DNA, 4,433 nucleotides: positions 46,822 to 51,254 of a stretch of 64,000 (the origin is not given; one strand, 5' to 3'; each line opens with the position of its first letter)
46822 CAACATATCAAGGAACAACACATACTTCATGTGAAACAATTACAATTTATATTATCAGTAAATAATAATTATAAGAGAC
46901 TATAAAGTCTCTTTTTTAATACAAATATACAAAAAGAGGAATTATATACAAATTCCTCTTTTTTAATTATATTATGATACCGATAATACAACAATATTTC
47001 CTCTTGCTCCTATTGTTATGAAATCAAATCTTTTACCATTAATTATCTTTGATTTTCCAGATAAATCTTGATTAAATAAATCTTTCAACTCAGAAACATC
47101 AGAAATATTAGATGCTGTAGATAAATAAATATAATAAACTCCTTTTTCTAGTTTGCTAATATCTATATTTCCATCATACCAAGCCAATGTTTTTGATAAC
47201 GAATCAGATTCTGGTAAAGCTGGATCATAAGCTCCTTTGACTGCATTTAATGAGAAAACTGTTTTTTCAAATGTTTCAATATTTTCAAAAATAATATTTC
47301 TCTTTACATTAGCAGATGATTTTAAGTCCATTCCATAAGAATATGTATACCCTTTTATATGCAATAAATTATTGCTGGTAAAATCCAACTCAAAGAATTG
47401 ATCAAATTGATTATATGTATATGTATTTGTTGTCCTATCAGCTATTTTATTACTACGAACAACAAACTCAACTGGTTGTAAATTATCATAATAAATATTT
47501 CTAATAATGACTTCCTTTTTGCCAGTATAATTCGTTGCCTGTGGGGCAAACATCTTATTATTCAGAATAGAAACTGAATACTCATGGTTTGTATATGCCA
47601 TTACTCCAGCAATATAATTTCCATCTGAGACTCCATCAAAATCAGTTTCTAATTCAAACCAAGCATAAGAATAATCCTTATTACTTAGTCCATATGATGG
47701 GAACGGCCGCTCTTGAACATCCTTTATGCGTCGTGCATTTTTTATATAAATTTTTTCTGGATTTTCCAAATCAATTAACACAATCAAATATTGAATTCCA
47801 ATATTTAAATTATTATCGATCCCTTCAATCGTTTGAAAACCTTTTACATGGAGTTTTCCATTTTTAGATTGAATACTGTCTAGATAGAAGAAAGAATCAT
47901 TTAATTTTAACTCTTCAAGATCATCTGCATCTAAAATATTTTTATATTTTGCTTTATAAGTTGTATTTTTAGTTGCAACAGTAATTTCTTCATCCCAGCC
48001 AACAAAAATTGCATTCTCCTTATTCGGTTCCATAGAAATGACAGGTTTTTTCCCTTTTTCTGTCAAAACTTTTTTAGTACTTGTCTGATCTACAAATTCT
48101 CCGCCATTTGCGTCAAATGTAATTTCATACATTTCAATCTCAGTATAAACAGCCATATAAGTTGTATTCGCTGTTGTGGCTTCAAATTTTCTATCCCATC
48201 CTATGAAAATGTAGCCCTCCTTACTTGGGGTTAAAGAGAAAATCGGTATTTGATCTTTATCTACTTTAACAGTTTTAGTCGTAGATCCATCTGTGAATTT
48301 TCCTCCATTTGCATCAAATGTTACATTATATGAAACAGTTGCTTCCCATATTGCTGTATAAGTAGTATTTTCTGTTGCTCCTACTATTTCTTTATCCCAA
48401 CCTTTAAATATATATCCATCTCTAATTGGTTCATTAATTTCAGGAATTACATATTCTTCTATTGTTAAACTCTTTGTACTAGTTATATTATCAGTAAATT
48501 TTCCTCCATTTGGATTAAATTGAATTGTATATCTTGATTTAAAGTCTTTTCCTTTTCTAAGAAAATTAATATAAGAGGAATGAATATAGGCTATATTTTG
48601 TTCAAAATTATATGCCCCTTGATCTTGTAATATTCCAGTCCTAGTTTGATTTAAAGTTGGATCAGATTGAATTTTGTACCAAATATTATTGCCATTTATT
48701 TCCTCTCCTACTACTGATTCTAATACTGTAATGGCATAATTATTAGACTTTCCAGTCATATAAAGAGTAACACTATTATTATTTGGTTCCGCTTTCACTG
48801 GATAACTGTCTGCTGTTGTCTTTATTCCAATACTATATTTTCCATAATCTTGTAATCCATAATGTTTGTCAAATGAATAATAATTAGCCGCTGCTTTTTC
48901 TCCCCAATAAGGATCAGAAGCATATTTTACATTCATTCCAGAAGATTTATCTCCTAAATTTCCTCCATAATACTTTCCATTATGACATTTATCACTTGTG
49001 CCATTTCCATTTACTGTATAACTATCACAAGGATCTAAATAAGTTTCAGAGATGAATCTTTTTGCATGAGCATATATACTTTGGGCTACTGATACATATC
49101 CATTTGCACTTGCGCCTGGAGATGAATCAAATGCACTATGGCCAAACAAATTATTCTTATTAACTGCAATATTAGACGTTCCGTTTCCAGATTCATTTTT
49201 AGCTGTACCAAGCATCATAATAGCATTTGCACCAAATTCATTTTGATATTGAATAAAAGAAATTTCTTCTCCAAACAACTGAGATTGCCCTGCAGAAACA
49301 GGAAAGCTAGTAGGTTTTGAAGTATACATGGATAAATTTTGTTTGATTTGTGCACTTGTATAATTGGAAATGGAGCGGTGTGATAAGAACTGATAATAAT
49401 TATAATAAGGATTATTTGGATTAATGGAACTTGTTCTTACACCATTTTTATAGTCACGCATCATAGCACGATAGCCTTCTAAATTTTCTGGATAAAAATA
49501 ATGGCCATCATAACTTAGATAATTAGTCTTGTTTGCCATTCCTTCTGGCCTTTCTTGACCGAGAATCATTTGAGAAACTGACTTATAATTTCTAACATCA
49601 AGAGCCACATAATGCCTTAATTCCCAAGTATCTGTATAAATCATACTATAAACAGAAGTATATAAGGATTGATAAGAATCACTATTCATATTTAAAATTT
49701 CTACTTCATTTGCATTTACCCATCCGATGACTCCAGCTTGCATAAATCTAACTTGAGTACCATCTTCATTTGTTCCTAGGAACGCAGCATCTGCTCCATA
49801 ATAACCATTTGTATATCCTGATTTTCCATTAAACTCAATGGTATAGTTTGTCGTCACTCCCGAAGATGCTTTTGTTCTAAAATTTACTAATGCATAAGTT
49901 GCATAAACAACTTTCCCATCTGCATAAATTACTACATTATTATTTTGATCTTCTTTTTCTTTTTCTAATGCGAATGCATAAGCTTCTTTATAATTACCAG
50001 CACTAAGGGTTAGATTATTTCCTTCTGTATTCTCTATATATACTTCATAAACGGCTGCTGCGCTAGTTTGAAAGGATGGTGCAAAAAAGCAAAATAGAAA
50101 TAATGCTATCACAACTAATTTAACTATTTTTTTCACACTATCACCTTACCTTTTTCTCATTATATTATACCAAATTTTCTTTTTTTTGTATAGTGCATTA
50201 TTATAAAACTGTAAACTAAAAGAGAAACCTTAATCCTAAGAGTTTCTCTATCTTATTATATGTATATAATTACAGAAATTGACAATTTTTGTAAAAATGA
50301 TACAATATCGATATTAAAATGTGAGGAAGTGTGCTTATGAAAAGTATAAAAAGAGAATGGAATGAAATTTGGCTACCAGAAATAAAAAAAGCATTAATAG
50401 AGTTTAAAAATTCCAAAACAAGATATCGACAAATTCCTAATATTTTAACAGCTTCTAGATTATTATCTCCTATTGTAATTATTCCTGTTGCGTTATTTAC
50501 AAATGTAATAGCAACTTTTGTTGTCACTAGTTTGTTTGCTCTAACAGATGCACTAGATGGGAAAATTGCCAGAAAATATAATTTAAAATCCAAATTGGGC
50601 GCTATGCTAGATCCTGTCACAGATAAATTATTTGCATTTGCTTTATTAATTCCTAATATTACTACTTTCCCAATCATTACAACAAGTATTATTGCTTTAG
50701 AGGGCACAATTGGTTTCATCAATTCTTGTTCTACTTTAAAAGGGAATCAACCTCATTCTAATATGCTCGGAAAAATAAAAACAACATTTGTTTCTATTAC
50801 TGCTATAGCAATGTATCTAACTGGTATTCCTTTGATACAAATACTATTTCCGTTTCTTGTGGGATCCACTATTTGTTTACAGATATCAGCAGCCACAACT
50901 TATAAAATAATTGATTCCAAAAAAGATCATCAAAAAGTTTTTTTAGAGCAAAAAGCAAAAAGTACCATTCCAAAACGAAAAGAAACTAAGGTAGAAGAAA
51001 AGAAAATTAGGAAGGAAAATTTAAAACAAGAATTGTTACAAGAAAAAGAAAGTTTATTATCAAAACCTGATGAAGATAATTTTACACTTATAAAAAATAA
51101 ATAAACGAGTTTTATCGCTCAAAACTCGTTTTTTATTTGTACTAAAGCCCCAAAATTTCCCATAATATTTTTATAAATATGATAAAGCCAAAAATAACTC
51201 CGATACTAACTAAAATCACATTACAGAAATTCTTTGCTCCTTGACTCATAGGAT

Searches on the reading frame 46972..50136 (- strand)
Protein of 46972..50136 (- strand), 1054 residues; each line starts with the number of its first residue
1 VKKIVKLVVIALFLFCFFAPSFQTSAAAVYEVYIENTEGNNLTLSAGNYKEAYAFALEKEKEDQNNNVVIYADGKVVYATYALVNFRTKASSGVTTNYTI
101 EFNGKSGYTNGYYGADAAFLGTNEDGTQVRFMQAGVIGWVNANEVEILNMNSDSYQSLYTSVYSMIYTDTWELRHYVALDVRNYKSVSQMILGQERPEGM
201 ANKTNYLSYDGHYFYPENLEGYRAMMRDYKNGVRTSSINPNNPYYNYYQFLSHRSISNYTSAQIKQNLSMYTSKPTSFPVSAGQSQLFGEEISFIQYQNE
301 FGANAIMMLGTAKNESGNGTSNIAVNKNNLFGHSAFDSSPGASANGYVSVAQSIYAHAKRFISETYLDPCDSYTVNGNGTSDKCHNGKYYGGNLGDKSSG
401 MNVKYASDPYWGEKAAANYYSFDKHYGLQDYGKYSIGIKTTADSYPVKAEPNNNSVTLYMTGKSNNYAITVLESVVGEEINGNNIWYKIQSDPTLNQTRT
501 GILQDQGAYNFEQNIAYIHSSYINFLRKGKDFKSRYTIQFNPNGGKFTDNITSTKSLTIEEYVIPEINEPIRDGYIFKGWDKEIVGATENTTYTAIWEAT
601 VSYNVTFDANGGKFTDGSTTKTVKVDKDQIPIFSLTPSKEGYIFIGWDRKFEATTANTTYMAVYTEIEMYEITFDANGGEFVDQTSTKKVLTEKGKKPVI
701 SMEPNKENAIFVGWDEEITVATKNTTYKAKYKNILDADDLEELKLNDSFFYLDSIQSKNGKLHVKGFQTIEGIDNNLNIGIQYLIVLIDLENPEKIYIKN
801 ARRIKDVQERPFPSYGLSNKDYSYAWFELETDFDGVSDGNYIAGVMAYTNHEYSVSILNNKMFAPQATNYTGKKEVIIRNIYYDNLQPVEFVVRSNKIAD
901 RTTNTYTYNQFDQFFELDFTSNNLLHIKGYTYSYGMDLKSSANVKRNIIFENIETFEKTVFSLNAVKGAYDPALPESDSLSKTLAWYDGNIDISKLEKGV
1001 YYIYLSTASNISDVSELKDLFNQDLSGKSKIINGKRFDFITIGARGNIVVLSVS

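Call 18: search_protein_families(library=pfam, proteins=[window:46972-50136:-], max_evalue=0.0001)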
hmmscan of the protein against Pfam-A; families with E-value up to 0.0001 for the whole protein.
window:46972-50136:- (1054 aa): 2 families
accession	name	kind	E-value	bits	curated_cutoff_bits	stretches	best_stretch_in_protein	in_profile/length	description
PF09479.16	Flg_new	-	2.3e-17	63.3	27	3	536-592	1-50/65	Listeria-Bacteroides repeat domain (List_Bact_rpt)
PF01832.25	Glucosaminidase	-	2.5e-13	51.2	30.2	1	294-421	4-120/123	Mannosyl-glycoprotein endo-beta-N-acetylglucosaminidase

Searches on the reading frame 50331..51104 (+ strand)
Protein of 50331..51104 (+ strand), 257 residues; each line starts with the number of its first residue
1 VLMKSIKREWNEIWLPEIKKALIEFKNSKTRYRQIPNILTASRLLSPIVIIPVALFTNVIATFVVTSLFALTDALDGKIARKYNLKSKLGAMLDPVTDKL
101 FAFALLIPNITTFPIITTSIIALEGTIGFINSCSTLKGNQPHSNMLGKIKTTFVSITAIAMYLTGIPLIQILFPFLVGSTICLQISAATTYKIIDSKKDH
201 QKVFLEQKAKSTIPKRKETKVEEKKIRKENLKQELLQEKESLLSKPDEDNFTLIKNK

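Call 18: search_protein_families(library=pfam, proteins=[window:50331-51104:+], max_evalue=0.0001)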
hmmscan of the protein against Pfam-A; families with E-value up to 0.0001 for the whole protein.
window:50331-51104:+ (257 aa): 1 family
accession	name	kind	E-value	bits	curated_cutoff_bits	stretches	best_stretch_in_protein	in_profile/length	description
PF01066.26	CDP-OH_P_transf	-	4.6e-23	82.7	22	1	34-169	2-139/152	CDP-alcohol phosphatidyltransferase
